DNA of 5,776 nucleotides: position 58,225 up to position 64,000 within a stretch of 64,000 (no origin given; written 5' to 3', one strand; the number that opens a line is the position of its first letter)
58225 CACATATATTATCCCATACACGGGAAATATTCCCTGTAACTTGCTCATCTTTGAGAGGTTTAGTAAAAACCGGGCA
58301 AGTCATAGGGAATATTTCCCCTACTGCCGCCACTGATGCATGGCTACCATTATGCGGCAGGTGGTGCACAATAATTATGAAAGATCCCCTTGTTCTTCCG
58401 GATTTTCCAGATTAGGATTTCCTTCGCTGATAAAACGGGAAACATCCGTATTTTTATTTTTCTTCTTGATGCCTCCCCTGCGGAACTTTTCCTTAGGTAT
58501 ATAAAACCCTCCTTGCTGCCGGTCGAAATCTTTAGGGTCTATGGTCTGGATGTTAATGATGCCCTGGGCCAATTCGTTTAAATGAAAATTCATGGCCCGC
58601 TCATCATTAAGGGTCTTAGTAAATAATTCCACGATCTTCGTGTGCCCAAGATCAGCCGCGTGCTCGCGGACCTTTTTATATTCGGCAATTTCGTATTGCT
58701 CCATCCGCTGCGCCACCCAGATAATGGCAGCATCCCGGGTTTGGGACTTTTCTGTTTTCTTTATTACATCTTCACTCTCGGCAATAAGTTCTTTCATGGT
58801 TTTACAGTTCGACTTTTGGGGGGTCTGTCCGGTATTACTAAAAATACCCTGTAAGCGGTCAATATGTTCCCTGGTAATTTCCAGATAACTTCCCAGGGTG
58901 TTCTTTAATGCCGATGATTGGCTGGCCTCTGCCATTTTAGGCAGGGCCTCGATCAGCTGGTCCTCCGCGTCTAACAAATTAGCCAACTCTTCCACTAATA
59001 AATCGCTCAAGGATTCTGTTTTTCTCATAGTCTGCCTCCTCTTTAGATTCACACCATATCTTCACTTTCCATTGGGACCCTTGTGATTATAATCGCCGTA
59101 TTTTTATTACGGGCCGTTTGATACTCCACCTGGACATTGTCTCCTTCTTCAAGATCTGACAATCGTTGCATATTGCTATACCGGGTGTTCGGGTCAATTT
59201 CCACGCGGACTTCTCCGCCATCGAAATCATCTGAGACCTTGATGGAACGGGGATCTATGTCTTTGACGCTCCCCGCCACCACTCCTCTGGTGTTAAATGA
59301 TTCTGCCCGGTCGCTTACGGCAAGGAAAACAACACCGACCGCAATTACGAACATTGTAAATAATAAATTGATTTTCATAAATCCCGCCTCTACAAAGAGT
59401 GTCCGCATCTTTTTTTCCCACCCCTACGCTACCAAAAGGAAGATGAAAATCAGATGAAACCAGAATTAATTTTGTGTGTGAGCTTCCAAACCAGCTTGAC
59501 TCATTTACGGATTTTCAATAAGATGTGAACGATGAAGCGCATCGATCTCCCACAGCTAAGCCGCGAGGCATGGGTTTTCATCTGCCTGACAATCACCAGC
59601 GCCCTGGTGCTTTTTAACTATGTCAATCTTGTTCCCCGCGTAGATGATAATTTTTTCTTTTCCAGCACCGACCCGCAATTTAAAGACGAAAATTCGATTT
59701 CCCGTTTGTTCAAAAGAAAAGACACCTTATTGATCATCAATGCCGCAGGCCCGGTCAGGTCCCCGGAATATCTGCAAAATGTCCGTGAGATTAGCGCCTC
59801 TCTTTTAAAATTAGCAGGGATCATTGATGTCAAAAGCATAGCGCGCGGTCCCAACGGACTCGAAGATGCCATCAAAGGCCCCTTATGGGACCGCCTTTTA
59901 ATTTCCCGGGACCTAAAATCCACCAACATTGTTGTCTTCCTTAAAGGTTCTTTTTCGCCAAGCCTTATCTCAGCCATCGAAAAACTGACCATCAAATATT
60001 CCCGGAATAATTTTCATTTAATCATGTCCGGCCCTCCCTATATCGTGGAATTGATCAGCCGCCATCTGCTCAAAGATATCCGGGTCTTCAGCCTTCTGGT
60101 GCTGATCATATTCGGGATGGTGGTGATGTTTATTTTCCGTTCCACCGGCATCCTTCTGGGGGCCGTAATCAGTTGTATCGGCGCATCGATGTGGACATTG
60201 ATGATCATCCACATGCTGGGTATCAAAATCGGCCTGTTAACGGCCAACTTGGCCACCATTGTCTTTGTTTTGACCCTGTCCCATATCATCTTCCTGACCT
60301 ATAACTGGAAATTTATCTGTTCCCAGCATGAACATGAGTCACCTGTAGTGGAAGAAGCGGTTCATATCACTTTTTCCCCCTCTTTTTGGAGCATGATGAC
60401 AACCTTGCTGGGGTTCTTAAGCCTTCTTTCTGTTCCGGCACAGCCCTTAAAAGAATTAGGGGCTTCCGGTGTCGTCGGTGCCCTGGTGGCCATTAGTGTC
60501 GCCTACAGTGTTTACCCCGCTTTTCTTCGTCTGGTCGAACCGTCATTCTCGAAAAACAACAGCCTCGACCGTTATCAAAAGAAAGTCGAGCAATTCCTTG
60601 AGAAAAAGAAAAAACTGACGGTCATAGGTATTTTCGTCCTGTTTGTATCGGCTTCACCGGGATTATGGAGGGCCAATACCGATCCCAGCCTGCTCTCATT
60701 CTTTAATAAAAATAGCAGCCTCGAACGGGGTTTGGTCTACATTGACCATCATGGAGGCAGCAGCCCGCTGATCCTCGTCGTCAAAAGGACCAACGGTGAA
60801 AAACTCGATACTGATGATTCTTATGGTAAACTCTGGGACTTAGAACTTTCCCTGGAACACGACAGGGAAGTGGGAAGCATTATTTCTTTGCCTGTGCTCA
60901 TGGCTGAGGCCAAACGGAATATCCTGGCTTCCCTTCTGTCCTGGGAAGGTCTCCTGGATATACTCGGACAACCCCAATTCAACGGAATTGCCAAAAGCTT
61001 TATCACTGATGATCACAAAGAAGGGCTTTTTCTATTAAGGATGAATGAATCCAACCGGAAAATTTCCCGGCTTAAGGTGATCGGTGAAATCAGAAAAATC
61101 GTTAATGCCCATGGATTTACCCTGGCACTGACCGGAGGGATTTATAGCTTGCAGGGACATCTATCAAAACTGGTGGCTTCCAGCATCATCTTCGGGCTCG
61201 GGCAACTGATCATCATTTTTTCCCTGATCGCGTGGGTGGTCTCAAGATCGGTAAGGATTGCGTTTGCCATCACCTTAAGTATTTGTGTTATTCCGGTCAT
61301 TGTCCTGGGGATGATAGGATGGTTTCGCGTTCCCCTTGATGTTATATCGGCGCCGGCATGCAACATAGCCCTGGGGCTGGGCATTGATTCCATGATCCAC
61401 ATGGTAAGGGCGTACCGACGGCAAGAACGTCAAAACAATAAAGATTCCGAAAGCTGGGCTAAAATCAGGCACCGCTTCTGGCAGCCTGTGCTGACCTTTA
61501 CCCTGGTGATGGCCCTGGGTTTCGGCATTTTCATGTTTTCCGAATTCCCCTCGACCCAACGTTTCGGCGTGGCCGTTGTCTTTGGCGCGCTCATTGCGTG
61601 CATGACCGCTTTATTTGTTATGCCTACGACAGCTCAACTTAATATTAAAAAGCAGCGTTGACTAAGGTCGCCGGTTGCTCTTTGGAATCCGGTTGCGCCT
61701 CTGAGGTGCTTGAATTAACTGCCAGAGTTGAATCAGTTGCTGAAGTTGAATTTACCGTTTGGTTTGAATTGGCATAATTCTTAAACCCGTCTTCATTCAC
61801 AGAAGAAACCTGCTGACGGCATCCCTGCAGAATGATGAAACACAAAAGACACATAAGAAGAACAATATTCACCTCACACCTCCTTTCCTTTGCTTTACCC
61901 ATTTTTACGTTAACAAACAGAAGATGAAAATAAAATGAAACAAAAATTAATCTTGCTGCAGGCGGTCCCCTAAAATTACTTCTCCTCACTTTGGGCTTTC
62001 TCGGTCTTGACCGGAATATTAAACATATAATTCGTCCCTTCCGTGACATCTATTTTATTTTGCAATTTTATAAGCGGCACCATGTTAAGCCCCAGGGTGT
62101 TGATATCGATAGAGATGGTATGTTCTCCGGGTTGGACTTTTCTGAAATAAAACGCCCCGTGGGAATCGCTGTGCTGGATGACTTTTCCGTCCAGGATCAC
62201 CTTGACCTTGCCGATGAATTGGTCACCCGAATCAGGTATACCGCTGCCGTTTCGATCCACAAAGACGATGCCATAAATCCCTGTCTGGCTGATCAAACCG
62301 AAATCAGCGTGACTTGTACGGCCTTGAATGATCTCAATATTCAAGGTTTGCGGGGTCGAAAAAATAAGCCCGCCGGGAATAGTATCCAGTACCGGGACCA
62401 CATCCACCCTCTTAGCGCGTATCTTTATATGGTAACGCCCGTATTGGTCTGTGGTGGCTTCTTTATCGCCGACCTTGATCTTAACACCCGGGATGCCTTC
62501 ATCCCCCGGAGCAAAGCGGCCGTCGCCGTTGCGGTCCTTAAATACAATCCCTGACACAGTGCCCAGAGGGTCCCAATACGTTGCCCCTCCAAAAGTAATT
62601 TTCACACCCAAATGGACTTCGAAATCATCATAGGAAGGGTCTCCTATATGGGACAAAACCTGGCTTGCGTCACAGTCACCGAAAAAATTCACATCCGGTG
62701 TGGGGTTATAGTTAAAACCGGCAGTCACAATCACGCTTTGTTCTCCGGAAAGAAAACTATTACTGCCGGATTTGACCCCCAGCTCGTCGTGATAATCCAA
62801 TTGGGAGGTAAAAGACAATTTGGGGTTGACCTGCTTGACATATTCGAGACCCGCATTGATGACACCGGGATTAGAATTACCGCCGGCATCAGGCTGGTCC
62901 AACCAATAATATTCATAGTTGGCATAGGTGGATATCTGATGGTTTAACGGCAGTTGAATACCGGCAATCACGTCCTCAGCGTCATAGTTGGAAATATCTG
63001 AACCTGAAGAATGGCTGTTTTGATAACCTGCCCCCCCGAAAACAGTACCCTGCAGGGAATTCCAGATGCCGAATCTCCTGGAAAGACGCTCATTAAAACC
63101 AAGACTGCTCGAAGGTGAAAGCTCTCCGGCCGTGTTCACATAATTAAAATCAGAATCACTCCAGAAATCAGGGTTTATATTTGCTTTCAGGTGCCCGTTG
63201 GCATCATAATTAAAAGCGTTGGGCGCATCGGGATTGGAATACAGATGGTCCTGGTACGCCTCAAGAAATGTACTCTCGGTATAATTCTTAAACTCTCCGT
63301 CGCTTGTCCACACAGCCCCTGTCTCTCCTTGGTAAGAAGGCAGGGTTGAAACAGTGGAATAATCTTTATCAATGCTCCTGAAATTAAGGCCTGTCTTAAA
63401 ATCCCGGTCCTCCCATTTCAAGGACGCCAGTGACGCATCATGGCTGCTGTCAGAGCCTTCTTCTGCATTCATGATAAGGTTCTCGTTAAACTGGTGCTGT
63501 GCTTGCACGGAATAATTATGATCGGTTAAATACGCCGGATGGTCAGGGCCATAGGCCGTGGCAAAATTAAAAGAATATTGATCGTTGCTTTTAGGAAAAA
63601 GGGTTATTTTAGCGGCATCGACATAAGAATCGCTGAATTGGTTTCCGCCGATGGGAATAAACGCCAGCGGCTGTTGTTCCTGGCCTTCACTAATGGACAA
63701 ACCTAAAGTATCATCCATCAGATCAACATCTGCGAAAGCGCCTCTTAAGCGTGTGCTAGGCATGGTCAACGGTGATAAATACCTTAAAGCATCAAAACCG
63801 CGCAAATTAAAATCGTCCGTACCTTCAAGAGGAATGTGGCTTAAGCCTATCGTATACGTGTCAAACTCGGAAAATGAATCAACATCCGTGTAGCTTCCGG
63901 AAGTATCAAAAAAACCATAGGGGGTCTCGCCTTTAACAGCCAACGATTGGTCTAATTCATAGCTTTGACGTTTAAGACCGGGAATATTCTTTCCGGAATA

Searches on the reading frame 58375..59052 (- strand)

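Call 6: search_protein_families(library=pfam, proteins=[window:58375-59052:-], max_evalue=0.01)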
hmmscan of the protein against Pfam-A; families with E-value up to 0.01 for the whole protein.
window:58375-59052:- (225 aa): 2 families
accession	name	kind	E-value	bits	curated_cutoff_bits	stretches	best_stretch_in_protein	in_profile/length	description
PF05974.18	DUF892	-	7e-40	137.1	23.7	1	15-168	2-156/159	Domain of unknown function (DUF892)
PF09537.16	DUF2383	-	0.00041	20.9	30.8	1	20-129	3-109/111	Domain of unknown function (DUF2383)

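Call 21: search_protein_families(library=ncbifam, proteins=[window:58375-59052:-], max_evalue=0.001)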
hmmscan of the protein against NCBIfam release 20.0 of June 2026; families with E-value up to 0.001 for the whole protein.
window:58375-59052:- (225 aa): 0 families

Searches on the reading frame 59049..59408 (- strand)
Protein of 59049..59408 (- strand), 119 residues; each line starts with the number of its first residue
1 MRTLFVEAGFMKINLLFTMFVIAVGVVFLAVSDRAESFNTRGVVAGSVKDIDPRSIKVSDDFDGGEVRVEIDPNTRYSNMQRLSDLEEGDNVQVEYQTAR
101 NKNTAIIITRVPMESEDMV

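Call 6: search_protein_families(library=pfam, proteins=[window:59049-59408:-], max_evalue=0.01)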
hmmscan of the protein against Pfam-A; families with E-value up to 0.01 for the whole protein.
window:59049-59408:- (119 aa): 1 family
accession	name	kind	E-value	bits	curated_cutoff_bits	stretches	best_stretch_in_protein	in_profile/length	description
PF18914.6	DUF5666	-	3.3e-05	24.5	27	1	46-105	2-56/60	Domain of unknown function (DUF5666)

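Call 21: search_protein_families(library=ncbifam, proteins=[window:59049-59408:-], max_evalue=0.001)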
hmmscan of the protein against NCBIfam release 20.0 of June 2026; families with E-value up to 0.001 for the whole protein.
window:59049-59408:- (119 aa): 0 families

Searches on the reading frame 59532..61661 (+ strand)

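Call 20: search_protein_families(library=pfam, proteins=[window:59532-61661:+], max_evalue=0.001)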
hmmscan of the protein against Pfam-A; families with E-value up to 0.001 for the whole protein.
window:59532-61661:+ (709 aa): 1 family
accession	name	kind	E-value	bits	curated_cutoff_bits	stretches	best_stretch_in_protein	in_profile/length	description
PF03176.21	MMPL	-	4.6e-21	75.6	20.5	2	408-699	24-297/333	MMPL family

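Call 21: search_protein_families(library=ncbifam, proteins=[window:59532-61661:+], max_evalue=0.001)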
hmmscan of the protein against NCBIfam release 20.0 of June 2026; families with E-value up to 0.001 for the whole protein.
window:59532-61661:+ (709 aa): 4 families
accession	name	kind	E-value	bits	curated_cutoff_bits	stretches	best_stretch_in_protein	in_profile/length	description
TIGR00921.1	2A067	subfamily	4.7e-34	117.5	351.9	2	404-703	49-345/733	hydrophobe/amphiphile efflux-3 (HAE3) family transporter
TIGR00833.1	actII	subfamily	2.5e-24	85.7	874.7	2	475-703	98-331/910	MMPL family RND transporter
TIGR03480.1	HpnN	hypoth_equivalog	4.6e-19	67.9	751.85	2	469-703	193-422/862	hopanoid biosynthesis associated RND transporter like protein HpnN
NF052374.1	HopndTporHpnN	equivalog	3.8e-16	58.4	1100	2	468-701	195-423/858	hopanoid transporter HpnN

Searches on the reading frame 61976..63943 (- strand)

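Call 20: search_protein_families(library=pfam, proteins=[window:61976-63943:-], max_evalue=0.001)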
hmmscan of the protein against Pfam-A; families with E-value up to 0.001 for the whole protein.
window:61976-63943:- (655 aa): 2 families
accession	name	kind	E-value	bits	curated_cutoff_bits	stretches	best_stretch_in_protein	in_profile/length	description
PF17210.9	SdrD_B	-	6e-11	43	29.7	1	559-614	6-66/112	SdrD B-like domain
PF13715.12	CarbopepD_reg_2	-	0.00039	20.8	32.2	0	575-614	12-52/88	CarboxypepD_reg-like domain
